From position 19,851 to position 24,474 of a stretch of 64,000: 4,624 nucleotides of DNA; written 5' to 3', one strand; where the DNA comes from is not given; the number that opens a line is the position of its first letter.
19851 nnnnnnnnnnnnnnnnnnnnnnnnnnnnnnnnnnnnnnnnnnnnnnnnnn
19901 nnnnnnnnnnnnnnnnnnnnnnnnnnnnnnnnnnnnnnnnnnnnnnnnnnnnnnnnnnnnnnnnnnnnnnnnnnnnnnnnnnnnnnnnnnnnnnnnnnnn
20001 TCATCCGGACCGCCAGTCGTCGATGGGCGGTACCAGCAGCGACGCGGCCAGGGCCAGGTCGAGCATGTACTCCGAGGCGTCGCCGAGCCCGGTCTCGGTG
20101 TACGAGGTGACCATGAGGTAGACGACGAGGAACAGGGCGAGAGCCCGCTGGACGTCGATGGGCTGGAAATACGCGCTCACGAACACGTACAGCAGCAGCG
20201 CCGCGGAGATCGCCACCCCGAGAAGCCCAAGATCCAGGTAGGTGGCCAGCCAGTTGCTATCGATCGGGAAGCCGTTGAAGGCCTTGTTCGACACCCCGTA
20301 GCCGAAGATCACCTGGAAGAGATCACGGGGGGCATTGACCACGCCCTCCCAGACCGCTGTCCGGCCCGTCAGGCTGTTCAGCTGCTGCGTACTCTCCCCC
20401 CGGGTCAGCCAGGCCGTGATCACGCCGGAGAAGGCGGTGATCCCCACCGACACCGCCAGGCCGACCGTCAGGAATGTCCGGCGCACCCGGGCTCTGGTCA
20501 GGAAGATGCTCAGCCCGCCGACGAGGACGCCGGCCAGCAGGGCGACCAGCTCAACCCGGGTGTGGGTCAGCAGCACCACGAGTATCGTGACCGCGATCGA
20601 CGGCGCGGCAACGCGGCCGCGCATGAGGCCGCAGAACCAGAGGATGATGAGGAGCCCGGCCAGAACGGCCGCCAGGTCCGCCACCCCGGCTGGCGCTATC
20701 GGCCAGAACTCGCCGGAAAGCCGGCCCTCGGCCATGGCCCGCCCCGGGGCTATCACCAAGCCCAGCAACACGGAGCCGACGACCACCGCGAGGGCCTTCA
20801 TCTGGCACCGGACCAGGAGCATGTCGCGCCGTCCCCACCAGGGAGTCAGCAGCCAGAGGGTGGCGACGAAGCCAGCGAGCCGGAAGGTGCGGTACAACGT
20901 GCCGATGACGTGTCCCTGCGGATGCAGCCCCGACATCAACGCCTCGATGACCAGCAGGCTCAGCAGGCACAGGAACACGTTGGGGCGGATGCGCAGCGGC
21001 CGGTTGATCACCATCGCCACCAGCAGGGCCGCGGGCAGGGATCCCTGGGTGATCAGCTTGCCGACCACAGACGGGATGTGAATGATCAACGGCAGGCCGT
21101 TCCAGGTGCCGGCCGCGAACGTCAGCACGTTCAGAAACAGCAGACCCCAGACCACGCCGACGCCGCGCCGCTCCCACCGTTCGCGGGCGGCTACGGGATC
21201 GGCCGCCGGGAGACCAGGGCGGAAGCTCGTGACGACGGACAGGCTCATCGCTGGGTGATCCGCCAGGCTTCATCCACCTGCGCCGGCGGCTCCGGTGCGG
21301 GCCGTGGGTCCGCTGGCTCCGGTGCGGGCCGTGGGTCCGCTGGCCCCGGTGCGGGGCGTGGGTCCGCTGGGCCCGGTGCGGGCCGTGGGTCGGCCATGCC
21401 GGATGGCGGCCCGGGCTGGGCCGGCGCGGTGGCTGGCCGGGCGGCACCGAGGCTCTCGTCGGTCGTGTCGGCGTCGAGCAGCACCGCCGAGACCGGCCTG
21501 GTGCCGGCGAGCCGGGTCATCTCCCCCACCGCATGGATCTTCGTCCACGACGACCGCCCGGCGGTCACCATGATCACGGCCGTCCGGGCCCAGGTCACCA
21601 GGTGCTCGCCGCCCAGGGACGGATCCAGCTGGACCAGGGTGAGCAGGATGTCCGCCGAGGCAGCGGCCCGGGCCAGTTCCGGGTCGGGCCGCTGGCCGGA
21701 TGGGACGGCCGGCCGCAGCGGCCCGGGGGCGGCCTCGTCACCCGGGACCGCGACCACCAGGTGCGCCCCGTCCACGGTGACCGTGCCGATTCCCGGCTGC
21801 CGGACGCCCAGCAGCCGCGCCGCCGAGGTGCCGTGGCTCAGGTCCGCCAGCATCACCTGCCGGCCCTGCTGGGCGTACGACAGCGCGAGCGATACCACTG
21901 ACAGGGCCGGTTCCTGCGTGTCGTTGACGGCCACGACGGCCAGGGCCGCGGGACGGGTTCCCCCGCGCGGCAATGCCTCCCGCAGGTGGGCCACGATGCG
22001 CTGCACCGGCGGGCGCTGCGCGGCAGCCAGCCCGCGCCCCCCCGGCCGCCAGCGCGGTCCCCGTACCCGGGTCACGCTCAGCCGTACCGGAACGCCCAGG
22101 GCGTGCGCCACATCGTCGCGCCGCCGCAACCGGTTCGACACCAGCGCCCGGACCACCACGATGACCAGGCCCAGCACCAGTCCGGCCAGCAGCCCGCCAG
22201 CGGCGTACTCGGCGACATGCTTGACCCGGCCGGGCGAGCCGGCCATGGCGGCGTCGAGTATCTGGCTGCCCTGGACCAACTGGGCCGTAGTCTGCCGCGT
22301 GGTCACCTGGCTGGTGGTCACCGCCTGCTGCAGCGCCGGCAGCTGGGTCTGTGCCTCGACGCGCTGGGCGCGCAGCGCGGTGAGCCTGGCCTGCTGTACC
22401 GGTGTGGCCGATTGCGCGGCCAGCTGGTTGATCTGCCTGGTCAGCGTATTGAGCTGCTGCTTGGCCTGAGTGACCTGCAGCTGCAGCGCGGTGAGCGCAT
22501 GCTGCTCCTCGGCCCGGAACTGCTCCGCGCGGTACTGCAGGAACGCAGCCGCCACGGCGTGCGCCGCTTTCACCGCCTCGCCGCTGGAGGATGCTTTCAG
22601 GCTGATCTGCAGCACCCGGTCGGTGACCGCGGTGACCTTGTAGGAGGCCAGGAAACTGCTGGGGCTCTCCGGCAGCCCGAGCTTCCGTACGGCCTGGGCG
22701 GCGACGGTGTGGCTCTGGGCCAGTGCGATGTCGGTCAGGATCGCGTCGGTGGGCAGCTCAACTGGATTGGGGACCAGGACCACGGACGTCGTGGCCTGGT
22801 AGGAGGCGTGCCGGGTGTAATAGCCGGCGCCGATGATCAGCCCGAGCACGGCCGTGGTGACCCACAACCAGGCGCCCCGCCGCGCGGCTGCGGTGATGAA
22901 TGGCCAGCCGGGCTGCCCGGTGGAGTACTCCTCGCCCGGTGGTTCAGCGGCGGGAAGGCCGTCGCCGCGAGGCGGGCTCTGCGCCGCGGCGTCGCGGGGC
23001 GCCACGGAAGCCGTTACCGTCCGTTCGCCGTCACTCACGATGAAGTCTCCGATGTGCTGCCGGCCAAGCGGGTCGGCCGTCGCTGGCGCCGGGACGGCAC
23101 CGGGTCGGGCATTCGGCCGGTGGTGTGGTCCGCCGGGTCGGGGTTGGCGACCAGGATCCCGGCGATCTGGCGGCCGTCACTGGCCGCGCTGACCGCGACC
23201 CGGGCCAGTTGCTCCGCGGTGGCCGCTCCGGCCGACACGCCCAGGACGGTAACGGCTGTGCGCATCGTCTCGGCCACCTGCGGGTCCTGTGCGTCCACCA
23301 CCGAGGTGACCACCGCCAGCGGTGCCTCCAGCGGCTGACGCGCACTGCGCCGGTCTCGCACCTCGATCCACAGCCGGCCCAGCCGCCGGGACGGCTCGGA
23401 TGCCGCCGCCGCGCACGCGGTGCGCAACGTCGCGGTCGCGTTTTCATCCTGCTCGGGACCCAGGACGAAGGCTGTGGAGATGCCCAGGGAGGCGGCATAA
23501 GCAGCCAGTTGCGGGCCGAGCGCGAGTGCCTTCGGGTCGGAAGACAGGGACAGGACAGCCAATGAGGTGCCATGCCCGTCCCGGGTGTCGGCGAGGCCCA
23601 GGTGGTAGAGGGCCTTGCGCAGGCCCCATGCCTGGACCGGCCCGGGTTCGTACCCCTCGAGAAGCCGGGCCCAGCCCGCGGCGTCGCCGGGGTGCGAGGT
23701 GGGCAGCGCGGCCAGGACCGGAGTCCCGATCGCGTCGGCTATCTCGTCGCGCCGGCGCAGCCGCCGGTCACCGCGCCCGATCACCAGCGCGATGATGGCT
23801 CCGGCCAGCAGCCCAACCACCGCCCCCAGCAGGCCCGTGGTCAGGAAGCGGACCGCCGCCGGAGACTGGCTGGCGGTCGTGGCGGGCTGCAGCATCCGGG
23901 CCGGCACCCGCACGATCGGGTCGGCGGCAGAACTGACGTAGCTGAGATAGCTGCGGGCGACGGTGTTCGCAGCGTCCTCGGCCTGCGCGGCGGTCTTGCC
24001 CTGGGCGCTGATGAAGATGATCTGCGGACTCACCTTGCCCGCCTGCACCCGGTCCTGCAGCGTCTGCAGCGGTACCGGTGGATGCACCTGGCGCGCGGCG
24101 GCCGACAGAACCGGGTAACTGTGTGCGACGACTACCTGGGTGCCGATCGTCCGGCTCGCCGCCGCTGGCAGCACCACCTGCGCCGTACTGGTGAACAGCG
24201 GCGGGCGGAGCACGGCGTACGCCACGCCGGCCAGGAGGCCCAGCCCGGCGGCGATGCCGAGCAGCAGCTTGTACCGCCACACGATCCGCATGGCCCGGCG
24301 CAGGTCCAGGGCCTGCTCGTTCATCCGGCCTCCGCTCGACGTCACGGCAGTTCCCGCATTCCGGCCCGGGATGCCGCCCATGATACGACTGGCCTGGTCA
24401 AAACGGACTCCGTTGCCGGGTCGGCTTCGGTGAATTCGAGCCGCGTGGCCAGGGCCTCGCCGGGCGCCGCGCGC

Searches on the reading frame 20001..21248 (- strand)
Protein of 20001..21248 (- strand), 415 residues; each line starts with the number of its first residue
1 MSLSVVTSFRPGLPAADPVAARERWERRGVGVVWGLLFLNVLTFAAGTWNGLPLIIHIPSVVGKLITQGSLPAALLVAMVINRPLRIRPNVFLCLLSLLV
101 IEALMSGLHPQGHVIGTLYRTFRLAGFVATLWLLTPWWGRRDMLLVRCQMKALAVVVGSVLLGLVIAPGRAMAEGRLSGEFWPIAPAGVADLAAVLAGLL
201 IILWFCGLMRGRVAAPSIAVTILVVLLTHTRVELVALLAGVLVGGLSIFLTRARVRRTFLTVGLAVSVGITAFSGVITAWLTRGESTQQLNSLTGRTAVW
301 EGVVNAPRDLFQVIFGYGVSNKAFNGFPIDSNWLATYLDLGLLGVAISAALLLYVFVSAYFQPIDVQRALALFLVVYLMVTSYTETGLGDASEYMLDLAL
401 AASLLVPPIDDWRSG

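Call 10: search_protein_families(library=pfam, proteins=[window:20001-21248:-], max_evalue=0.001)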
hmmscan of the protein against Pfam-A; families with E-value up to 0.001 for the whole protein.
window:20001-21248:- (415 aa): 1 family
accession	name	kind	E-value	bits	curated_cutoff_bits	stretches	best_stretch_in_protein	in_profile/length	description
PF04932.20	Wzy_C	-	2.6e-05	24.5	31.7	1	218-330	3-115/149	O-Antigen ligase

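Call 72: search_protein_families(library=ncbifam, proteins=[window:20001-21248:-], max_evalue=0.01)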
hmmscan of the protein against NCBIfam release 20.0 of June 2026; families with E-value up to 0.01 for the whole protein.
window:20001-21248:- (415 aa): 0 families

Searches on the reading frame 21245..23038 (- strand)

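Call 7: search_protein_families(library=pfam, proteins=[window:21245-23038:-], max_evalue=1)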
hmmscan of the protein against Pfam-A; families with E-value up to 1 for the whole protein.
window:21245-23038:- (597 aa): 3 families
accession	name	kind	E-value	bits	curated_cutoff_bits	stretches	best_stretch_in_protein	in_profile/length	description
PF05667.16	CCDC22_CC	-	0.21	11.1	39.2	1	113-256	128-274/477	CCDC22 protein coiled-coil region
PF11662.13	DUF3263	-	0.29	11.5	22.3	1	170-229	16-72/74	Protein of unknown function (DUF3263)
PF14932.11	HAUS-augmin3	-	0.76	9.7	29.4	0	171-260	71-158/260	HAUS augmin-like complex subunit 3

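Call 8: search_protein_families(library=ncbifam, proteins=[window:21245-23038:-], max_evalue=1)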
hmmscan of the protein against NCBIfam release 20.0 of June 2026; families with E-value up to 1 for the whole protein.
window:21245-23038:- (597 aa): 5 families
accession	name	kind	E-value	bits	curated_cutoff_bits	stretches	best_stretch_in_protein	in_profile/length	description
TIGR01006.1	polys_exp_MPA1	subfamily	6.9e-07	28.9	296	1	241-319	139-218/226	CspC family polysaccharide chain length determinant protein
TIGR03007.1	pepcterm_ChnLen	equivalog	0.00062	18.1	278.85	1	179-326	316-464/498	XrtA system polysaccharide chain length determinant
TIGR03017.1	EpsF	equivalog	0.052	12.3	422.75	0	171-318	295-439/444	chain length determinant protein EpsF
NF052504.1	sll1863_fam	domain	0.13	12.5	35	1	184-240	8-63/93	sll1863 family stress response protein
NF033885.1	conj_TraP_IncI1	equivalog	0.52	10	135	1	137-260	50-169/217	conjugal transfer protein TraP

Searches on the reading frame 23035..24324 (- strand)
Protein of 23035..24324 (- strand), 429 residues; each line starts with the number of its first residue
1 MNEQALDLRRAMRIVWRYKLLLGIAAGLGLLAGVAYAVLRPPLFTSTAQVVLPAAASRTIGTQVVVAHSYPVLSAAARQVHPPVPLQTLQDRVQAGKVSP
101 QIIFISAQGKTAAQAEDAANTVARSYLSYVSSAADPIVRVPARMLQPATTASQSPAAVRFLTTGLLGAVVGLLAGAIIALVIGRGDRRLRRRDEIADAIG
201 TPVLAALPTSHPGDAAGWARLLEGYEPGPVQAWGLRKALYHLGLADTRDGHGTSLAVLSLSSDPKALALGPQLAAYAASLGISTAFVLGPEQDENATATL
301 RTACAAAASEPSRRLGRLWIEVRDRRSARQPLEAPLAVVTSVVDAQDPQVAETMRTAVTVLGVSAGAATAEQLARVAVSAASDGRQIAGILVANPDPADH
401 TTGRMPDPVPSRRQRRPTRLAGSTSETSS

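Call 7: search_protein_families(library=pfam, proteins=[window:23035-24324:-], max_evalue=1)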
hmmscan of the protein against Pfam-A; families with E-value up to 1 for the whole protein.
window:23035-24324:- (429 aa): 4 families
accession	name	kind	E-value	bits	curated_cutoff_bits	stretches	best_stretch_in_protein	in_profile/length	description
PF02706.20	Wzz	-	2.2e-07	31.5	25.5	1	6-57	3-54/91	Chain length determinant protein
PF20501.3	MbhE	-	0.054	14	27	1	19-65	6-51/98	MBH, subunit E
PF19428.4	Sema4F_C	-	0.074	12.9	27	1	153-196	77-120/197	Semaphorin 4F C-terminal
PF06305.16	LapA_dom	-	1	9.8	28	0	152-191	15-54/64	Lipopolysaccharide assembly protein A domain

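Call 8: search_protein_families(library=ncbifam, proteins=[window:23035-24324:-], max_evalue=1)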
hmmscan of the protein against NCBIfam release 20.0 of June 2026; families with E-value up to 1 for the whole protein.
window:23035-24324:- (429 aa): 6 families
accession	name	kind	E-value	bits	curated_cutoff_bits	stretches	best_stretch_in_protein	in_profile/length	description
TIGR01006.1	polys_exp_MPA1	subfamily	4.1e-09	36.2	296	1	4-208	5-222/226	CspC family polysaccharide chain length determinant protein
TIGR03007.1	pepcterm_ChnLen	equivalog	3.1e-06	25.7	278.85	1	143-211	397-464/498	XrtA system polysaccharide chain length determinant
TIGR03017.1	EpsF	equivalog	0.00011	21.1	422.75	1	143-207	380-443/444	chain length determinant protein EpsF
TIGR01005.1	eps_transp_fam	subfamily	0.00026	19.3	411.7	1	118-210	387-480/754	exopolysaccharide transport protein family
NF041213.1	plasmid_TraA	equivalog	0.0014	18.8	80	1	35-147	48-155/165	plasmid transfer protein TraA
NF007699.1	PRK10381.1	equivalog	0.26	10.1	300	0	3-55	24-76/368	LPS O-antigen length regulator Wzz(fepE)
